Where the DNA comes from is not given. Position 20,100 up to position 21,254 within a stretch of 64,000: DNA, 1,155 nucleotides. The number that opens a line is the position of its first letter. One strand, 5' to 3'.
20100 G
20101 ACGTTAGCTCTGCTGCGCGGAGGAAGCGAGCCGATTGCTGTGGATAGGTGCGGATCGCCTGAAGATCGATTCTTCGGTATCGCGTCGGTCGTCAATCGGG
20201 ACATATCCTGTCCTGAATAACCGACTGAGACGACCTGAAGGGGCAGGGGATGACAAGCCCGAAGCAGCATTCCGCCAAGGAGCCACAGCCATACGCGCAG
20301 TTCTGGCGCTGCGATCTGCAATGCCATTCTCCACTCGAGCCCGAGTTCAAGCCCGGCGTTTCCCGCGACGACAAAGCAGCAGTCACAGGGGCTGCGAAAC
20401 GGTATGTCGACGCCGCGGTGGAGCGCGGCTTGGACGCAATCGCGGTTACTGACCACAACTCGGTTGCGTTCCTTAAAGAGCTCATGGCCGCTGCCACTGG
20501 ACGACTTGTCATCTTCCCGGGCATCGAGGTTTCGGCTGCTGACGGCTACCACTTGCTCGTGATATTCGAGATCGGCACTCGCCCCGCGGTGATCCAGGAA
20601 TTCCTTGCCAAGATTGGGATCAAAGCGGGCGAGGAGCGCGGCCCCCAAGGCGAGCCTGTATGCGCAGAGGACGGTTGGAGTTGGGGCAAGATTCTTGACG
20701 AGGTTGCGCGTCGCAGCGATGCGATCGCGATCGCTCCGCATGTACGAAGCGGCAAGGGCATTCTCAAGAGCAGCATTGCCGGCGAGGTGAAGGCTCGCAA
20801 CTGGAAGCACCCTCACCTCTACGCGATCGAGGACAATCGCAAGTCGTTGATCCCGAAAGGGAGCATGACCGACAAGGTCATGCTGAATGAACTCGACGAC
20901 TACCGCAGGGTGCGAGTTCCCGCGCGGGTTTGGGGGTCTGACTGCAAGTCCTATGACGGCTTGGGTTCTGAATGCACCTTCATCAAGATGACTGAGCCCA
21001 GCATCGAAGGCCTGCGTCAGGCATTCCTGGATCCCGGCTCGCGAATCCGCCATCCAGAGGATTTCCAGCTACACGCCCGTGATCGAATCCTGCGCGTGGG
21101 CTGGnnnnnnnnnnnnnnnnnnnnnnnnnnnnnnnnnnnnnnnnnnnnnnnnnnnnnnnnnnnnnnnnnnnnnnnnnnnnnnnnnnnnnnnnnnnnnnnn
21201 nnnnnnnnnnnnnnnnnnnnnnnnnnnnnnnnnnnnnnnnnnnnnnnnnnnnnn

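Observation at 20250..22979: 909-aa PHP phosphoesterase fused to an SMC/ABC-type coiled-coil ATPase, with a non-canonical first PHP motif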

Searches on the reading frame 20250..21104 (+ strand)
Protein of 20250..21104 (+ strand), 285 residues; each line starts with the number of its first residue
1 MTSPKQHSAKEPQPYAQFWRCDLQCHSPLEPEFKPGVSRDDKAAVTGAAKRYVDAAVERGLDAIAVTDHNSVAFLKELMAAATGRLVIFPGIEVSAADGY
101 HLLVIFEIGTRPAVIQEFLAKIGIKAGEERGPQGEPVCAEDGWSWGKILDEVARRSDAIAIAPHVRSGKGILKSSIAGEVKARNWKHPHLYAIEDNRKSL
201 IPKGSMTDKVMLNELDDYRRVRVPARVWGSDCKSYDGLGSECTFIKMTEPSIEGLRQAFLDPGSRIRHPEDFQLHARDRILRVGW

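Call 70: predict_structure(alignment_id=A2)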
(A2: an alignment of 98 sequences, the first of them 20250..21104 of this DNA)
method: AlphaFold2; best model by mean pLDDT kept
length: 285 residues; sequences in the alignment: 98
mean_pLDDT: 92.5   pTM: 0.90
mean pLDDT of the five models: 92.5, 92.2, 92.1, 92.0, 91.8
residues with pLDDT >= 90: 234; 70-90: 30; 50-70: 15; < 50: 6
segments of 3 or more residues with pLDDT < 50: 1-6
pLDDT, mean of each block of 10 residues (from residue 1): 53 87 98 97 98 98 98 98 98 95 98 98 97 95 97 98 90 78 95 95 94 96 96 97 96 98 94 68 73
secondary structure, 60 per line:
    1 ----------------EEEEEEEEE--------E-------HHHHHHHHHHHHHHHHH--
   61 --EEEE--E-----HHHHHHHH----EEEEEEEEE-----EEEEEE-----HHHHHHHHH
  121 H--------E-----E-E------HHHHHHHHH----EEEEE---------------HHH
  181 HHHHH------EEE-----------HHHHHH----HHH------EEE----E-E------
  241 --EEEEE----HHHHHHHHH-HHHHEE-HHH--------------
elements in order: E17-25 H42-58 E63-66 H75-82 E87-95 E101-106 H112-121 H145-153 E158-162 H178-185 E192-194 H206-211 E225-227 E243-247 H252-260 H262-265

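Call 77: fold_search(model_id=the predicted structure, library=pdb)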
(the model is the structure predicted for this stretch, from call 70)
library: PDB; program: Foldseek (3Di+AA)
matches with E <= 10: 1004; with E <= 0.001: 15
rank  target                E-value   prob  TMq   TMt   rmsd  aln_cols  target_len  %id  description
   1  7rty_A                8.7e-08  1.00  0.51  0.58   5.2       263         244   17  Crystal Structure of PsfC from Pseudomonas syringae PB-5123 (released 2021-09-15)
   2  7k30_A                1.5e-07  1.00  0.57  0.43   4.9       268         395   16  Crystal structure of Endonuclease Q complex with 27-mer duplex substrate with dU at the active site (released 2021-03-17)
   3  3e38_B                1.9e-07  1.00  0.50  0.43   6.1       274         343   16  CRYSTAL STRUCTURE OF A TWO-DOMAIN PROTEIN CONTAINING PREDICTED PHP-LIKE METAL-DEPENDENT PHOSPHOESTERASE (BVU_3505) FRO (released 2008-10-07)
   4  5zb8_A                6.1e-07  1.00  0.57  0.42   4.9       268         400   16  Crystal structure of the novel lesion-specific endonuclease PfuEndoQ from Pyrococcus furiosus (released 2018-04-04)
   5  5zb8_C                7.4e-07  1.00  0.59  0.44   4.3       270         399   16  Crystal structure of the novel lesion-specific endonuclease PfuEndoQ from Pyrococcus furiosus (released 2018-04-04)
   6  5zb8_B                8.9e-07  1.00  0.56  0.42   5.0       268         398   15  Crystal structure of the novel lesion-specific endonuclease PfuEndoQ from Pyrococcus furiosus (released 2018-04-04)
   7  5fkv_A                8.0e-06  1.00  0.47  0.14   5.5       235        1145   19  cryo-EM structure of the E. coli replicative DNA polymerase complex bound to DNA (DNA polymerase III alpha, beta, epsi (released 2015-11-25)
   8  7ug9                  9.6e-06  1.00  0.43  0.56   5.3       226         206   18  Crystal structure of RNase AM PHP domain (released 2022-08-31)
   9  3o0f                  1.7e-05  1.00  0.49  0.48   9.4       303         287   13  Crystal structure of a putative metal-dependent phosphoesterase (BAD_1165) from bifidobacterium adolescentis atcc 15703  (released 2010-08-25)
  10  2hnh                  2.2e-05  1.00  0.48  0.17   5.3       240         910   18  Crystal structure of the catalytic alpha subunit of E. coli replicative DNA polymerase III (released 2006-09-19)
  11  2yb1                  2.9e-05  1.00  0.47  0.47   8.8       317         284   16  Structure of an amidohydrolase from Chromobacterium violaceum (EFI target EFI-500202) with bound Mn, AMP and phosphate. (released 2011-03-16)
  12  7pu7_A                8.1e-05  1.00  0.43  0.14   6.5       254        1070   15  DNA polymerase from M. tuberculosis (released 2022-02-23)
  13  2hqa                  1.4e-04  1.00  0.47  0.17   5.2       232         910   16  Crystal structure of the catalytic alpha subunit of E. Coli replicative DNA polymerase III (released 2006-09-19)
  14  2hpi                  1.6e-04  1.00  0.44  0.13   5.6       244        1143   16  Eubacterial and Eukaryotic Replicative DNA Polymerases are not Homologous: X-ray Structure of DNA Polymerase III (released 2006-09-19)
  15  3e0d_A                3.1e-04  1.00  0.44  0.13   5.9       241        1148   15  Insights into the Replisome from the Crystral Structure of the Ternary Complex of the Eubacterial DNA Polymerase III a (released 2008-09-23)
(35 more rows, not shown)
